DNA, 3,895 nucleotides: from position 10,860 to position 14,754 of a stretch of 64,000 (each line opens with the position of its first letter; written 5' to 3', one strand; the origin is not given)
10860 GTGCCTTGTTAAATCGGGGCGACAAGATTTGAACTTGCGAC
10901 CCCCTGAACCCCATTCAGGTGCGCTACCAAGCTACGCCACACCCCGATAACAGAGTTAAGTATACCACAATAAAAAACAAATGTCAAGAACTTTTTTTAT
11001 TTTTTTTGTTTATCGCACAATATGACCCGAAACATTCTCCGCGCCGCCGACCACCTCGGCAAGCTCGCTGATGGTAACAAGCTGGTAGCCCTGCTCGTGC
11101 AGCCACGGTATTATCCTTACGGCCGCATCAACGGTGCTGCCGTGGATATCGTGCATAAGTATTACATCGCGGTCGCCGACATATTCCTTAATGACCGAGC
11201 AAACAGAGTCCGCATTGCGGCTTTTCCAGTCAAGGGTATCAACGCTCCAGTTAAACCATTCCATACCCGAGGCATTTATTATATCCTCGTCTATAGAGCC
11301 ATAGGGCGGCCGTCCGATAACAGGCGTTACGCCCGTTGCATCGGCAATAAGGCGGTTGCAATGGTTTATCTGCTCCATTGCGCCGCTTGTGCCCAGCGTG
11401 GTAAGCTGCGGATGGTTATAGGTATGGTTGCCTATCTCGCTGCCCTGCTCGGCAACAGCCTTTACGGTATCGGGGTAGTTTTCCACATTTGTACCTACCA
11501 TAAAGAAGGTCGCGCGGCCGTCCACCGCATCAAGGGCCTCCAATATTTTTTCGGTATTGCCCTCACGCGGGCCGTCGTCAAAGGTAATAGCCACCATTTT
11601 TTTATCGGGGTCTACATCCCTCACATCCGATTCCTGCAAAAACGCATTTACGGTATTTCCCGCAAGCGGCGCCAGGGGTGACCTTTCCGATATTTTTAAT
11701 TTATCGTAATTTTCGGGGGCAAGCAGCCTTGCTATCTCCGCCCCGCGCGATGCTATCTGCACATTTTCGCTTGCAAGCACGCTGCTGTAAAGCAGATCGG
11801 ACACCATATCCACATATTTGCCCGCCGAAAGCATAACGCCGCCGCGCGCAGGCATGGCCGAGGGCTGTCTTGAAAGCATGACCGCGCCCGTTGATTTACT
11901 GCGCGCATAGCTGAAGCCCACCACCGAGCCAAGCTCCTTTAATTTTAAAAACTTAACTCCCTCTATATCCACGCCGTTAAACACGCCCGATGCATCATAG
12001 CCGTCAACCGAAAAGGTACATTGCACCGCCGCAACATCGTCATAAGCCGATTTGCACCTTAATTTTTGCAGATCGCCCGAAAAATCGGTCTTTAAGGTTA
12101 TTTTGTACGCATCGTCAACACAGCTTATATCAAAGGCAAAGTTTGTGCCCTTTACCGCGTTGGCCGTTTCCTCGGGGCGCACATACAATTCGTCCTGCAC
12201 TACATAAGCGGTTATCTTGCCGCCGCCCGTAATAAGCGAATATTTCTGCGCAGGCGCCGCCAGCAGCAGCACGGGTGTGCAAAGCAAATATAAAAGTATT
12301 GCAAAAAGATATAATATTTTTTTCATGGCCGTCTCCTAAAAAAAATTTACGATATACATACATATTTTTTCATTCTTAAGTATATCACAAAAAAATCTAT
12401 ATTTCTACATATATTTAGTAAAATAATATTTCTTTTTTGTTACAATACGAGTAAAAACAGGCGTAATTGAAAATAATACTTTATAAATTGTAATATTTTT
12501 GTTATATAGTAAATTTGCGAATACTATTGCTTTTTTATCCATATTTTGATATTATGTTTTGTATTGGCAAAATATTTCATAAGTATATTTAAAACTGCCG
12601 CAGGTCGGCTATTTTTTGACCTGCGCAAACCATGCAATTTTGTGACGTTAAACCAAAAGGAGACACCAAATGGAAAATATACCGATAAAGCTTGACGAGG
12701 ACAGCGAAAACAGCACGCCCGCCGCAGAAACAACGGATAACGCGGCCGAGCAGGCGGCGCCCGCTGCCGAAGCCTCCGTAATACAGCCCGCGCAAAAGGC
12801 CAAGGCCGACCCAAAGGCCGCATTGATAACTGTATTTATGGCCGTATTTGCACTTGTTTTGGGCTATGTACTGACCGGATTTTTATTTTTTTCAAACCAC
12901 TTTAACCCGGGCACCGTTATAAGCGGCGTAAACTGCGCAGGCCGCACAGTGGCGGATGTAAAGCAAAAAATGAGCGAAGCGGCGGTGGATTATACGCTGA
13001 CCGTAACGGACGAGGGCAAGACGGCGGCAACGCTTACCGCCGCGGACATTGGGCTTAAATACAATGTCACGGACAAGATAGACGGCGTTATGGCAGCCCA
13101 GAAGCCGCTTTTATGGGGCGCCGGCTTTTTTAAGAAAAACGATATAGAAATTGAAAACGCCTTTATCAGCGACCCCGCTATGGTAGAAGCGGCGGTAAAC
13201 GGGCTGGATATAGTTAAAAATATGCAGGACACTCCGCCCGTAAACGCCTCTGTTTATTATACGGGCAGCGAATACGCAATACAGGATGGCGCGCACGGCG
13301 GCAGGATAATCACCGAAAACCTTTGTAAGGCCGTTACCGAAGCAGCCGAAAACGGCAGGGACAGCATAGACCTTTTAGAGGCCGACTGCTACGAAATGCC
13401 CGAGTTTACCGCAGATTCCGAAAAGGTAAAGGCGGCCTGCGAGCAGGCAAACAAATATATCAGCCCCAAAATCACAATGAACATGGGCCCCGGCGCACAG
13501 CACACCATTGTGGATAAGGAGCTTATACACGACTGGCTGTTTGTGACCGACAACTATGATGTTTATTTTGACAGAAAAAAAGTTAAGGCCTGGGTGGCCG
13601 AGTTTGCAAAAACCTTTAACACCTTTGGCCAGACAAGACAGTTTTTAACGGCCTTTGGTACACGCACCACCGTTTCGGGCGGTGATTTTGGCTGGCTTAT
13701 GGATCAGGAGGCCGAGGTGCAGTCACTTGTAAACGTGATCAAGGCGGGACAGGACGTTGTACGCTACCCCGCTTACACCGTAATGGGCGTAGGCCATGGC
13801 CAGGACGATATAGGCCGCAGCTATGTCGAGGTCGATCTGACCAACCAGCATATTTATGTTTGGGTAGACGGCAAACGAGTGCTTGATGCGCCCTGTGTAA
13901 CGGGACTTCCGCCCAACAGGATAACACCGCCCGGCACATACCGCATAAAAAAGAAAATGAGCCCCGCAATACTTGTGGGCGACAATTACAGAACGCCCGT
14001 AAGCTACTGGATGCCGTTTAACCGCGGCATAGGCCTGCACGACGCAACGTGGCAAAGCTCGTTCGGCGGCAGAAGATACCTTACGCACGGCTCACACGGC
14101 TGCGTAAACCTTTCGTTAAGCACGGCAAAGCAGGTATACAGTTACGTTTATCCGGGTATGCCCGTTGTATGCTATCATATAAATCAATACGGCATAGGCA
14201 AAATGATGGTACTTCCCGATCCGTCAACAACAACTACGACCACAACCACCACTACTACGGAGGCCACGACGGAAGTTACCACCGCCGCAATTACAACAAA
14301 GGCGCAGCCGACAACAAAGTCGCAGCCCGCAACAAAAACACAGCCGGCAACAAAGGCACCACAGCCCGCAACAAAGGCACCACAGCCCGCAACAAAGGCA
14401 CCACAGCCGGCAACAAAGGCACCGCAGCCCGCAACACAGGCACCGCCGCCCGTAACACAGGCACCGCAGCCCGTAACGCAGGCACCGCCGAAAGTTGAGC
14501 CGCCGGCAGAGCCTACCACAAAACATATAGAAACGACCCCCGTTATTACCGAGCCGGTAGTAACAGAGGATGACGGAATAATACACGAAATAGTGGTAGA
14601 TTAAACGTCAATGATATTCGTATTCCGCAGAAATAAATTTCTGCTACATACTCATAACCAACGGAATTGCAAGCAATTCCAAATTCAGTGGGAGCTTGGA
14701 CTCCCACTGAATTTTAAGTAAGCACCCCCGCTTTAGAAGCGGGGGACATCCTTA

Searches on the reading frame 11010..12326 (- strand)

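Call 47: search_protein_families(library=pfam, proteins=[window:11010-12326:-], max_evalue=0.00001)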
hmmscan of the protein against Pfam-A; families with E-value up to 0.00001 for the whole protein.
window:11010-12326:- (438 aa): 1 family
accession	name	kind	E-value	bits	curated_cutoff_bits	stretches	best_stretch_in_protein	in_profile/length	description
PF01522.26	Polysacc_deac_1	-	4.7e-35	120.7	23.1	1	238-352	2-115/124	Polysaccharide deacetylase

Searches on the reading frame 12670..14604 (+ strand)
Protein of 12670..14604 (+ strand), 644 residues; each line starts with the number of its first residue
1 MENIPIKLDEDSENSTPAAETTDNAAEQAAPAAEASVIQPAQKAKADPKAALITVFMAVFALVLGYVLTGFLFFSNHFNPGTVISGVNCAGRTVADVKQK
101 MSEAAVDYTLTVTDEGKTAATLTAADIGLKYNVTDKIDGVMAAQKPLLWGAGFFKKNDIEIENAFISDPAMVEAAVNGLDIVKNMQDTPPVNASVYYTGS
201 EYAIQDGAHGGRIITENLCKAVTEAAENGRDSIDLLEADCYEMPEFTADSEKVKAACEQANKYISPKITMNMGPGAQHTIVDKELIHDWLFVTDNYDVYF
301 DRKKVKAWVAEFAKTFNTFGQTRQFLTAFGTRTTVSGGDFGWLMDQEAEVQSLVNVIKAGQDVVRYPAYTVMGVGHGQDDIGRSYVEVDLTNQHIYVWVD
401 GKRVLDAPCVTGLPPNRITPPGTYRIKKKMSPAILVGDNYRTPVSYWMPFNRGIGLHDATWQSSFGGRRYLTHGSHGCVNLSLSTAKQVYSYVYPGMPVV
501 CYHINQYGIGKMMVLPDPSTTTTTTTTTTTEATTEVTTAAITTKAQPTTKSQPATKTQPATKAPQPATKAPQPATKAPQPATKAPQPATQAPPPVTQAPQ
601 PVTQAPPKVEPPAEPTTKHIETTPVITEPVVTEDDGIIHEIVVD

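Call 47: search_protein_families(library=pfam, proteins=[window:12670-14604:+], max_evalue=0.00001)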
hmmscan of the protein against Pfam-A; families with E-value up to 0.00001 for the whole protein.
window:12670-14604:+ (644 aa): 2 families
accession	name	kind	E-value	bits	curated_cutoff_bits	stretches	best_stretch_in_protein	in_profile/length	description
PF03734.19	YkuD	-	3.9e-22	79.9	23.4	1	384-500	2-145/146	L,D-transpeptidase catalytic domain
PF12229.13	PG_binding_4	-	2.1e-12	47.7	22.1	0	283-363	35-115/117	Putative peptidoglycan binding domain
